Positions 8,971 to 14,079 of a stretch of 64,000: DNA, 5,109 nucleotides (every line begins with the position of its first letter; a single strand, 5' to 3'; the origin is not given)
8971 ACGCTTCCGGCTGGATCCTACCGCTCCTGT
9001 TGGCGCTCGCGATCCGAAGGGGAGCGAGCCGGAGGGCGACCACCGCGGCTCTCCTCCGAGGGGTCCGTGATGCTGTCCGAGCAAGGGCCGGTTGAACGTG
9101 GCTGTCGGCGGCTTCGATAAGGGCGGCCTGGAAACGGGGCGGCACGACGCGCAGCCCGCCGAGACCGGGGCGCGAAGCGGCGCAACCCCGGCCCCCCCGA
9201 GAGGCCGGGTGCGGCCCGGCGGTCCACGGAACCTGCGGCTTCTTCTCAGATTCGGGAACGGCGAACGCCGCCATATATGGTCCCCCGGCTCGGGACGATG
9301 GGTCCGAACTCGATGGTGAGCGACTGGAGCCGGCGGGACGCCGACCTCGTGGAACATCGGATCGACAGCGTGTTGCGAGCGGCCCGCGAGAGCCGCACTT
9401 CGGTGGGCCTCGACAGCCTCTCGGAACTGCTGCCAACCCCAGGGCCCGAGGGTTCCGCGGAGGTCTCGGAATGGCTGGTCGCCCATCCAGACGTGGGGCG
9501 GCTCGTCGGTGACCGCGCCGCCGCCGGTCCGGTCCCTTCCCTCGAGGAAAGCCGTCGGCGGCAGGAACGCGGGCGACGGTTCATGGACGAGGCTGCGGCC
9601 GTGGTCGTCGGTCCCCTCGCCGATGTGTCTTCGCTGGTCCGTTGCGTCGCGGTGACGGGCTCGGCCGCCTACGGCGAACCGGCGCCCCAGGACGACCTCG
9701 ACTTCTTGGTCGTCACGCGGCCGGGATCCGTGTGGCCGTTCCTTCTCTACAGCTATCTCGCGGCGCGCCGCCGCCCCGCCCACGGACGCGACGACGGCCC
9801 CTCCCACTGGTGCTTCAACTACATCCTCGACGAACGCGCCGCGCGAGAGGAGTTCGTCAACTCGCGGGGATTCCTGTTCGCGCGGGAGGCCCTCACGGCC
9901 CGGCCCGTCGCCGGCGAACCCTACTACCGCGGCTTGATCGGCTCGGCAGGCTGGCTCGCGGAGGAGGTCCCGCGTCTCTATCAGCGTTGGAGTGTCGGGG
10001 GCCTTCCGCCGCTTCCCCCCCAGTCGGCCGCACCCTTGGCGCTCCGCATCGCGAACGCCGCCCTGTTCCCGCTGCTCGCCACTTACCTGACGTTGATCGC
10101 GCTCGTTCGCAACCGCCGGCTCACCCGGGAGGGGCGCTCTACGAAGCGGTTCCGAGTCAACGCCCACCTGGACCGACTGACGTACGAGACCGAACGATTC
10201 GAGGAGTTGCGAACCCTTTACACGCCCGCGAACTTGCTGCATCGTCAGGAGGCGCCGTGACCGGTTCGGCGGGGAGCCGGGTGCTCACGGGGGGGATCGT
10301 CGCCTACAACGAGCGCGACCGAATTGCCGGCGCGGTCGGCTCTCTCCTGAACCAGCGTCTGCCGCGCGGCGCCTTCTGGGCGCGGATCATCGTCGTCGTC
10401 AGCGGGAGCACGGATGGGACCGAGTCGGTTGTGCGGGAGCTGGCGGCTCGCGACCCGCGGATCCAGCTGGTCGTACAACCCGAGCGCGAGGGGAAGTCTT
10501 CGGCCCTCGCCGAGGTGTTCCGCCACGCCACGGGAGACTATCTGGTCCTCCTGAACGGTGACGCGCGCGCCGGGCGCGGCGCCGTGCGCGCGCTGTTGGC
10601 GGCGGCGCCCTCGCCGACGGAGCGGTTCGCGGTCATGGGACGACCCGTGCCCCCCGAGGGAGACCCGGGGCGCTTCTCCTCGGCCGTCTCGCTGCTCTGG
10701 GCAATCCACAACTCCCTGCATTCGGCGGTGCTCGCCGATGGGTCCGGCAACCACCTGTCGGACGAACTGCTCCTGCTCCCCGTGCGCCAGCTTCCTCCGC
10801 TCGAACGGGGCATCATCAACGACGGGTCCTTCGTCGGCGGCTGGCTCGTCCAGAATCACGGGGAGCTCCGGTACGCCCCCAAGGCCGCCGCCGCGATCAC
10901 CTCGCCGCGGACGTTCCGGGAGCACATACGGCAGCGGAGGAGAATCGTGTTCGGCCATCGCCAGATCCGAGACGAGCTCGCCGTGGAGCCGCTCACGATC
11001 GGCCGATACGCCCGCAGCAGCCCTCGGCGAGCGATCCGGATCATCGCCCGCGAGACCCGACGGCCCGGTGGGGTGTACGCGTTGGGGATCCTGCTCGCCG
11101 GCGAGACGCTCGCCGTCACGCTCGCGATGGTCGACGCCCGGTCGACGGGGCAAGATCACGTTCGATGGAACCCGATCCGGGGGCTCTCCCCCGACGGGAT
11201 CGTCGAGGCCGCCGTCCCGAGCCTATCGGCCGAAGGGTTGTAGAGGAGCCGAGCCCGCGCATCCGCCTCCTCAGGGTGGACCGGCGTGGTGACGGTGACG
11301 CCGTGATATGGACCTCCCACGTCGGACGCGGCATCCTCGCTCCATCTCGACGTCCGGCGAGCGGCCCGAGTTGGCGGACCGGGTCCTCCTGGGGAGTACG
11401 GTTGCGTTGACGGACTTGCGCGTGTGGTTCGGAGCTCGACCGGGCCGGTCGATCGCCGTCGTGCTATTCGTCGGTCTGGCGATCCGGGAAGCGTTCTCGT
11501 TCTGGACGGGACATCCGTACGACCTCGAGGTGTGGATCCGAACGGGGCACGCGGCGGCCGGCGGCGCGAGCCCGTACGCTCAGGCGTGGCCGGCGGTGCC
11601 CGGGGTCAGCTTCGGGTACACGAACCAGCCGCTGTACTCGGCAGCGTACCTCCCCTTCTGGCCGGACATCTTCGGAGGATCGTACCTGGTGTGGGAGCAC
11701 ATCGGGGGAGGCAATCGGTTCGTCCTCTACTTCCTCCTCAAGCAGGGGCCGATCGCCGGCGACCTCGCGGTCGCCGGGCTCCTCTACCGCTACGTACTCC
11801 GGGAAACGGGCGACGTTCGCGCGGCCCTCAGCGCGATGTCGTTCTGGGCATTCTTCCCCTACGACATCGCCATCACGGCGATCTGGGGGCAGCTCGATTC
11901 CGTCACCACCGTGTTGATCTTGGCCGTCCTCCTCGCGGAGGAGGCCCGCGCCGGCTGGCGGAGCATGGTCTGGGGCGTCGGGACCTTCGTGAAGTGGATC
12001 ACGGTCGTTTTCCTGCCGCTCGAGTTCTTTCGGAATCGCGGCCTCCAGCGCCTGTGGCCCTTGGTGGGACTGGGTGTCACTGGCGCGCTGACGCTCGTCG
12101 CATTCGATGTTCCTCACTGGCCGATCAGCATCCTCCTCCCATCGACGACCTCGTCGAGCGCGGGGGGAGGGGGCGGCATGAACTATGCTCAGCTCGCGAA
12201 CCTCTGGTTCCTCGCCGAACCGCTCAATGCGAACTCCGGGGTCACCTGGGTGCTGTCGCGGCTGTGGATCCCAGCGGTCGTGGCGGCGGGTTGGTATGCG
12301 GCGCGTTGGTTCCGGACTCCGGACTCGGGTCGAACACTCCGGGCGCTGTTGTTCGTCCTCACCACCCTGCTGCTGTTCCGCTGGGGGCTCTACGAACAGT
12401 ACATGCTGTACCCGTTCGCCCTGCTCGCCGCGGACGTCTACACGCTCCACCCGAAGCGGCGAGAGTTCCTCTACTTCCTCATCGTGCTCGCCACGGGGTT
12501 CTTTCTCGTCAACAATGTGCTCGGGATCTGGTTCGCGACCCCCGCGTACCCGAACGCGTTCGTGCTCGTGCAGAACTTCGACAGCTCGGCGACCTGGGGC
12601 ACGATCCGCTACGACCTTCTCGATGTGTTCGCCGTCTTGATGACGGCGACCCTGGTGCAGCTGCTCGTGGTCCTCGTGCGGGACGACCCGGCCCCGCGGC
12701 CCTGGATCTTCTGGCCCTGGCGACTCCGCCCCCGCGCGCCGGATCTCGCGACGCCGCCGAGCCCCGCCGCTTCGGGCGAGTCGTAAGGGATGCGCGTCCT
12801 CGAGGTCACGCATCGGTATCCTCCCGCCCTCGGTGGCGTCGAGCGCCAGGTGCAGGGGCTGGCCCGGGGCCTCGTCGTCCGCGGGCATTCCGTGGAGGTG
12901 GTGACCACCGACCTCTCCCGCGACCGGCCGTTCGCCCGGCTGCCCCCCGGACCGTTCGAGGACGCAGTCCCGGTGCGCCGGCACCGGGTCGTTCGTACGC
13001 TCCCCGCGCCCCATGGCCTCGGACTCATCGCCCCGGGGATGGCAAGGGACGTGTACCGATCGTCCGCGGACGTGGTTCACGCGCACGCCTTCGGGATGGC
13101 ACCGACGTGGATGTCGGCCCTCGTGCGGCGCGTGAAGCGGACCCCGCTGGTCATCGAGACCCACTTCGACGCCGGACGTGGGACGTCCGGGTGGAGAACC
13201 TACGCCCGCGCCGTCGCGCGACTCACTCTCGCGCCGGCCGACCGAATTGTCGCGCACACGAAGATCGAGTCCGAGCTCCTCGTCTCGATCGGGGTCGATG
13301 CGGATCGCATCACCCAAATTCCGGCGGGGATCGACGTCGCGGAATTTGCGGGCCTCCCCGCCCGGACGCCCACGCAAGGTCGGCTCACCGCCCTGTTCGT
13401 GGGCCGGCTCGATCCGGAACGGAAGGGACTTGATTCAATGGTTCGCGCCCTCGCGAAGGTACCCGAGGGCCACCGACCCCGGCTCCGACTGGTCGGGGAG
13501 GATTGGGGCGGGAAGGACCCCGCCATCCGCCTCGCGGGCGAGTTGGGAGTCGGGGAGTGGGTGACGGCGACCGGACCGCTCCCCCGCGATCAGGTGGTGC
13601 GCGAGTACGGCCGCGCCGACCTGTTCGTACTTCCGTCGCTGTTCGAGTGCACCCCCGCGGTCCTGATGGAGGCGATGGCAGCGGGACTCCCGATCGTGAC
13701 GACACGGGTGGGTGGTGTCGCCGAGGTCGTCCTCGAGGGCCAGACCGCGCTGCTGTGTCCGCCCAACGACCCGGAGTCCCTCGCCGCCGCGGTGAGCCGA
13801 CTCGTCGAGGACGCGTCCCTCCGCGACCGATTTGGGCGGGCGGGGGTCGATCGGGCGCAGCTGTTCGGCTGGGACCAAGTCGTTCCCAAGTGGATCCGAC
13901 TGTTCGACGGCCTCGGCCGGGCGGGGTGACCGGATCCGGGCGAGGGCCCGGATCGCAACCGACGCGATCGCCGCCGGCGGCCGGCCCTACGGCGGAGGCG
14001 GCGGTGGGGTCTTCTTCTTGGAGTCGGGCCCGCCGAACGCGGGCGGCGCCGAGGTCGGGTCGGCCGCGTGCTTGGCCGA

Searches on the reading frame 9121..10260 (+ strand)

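Call 40: search_protein_families(library=pfam, proteins=[window:9121-10260:+], max_evalue=0.001)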
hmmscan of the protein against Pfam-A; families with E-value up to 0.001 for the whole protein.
window:9121-10260:+ (379 aa): 0 families

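Call 83: search_protein_families(library=pfam, proteins=[window:9121-10260:+], max_evalue=0.1)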
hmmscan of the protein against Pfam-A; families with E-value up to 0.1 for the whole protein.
window:9121-10260:+ (379 aa): 1 family
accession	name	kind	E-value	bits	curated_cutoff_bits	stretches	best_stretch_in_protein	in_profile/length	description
PF01909.29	NTP_transf_2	-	0.0054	17.5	21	1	176-202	17-43/93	Nucleotidyltransferase domain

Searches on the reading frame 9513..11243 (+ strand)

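Call 83: search_protein_families(library=pfam, proteins=[window:9513-11243:+], max_evalue=0.1)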
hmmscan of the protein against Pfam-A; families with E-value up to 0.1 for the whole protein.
window:9513-11243:+ (576 aa): 2 families
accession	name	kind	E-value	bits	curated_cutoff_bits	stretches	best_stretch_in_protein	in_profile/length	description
PF00535.33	Glycos_transf_2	-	3.8e-22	79.4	23.3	1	262-383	4-121/168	Glycosyl transferase family 2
PF13641.12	Glyco_tranf_2_3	-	1.8e-15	58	27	1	262-481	7-230/230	Glycosyltransferase like family 2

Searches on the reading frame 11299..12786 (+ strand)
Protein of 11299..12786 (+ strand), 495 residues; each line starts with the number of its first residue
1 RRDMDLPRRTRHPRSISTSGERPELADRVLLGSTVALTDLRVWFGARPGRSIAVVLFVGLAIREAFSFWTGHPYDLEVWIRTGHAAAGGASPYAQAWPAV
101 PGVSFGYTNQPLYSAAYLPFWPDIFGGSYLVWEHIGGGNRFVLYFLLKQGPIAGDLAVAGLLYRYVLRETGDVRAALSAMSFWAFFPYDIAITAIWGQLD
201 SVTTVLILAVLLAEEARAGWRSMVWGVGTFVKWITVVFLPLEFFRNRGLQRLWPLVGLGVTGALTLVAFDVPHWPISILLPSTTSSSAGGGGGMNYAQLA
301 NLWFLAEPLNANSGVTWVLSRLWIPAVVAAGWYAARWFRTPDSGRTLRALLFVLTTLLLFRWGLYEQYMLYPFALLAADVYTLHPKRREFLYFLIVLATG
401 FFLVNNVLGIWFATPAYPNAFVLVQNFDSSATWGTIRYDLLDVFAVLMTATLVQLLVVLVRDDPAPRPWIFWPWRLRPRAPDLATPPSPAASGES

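Call 40: search_protein_families(library=pfam, proteins=[window:11299-12786:+], max_evalue=0.001)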
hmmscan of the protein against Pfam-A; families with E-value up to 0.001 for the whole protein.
window:11299-12786:+ (495 aa): 1 family
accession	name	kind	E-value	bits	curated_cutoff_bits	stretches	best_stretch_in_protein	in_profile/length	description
PF09594.16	GT87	-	9.4e-06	26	25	1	152-359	27-235/237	Glycosyltransferase family 87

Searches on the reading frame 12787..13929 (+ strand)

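Call 41: search_protein_families(library=pfam, proteins=[window:12787-13929:+], max_evalue=0.001)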
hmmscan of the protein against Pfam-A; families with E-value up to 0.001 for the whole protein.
window:12787-13929:+ (380 aa): 6 families
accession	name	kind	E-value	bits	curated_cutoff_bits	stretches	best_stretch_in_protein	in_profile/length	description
PF00534.26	Glycos_transf_1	-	5.5e-37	127.4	26.4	1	198-353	14-169/172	Glycosyl transferases group 1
PF13692.12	Glyco_trans_1_4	-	1.8e-34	119.5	27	1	201-342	3-142/142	Glycosyl transferases group 1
PF13439.12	Glyco_transf_4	-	5e-22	79.2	28.5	1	16-185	2-169/170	Glycosyltransferase Family 4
PF13579.12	Glyco_trans_4_4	-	2.6e-20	73.8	29.7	1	16-181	1-158/158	Glycosyl transferase 4-like domain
PF20706.3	GT4-conflict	-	4.5e-13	49.4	26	1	172-317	171-322/385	Family 4 Glycosyltransferase in conflict systems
PF13524.12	Glyco_trans_1_2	-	3.9e-08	33.8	25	1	218-358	5-130/144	Glycosyl transferase-like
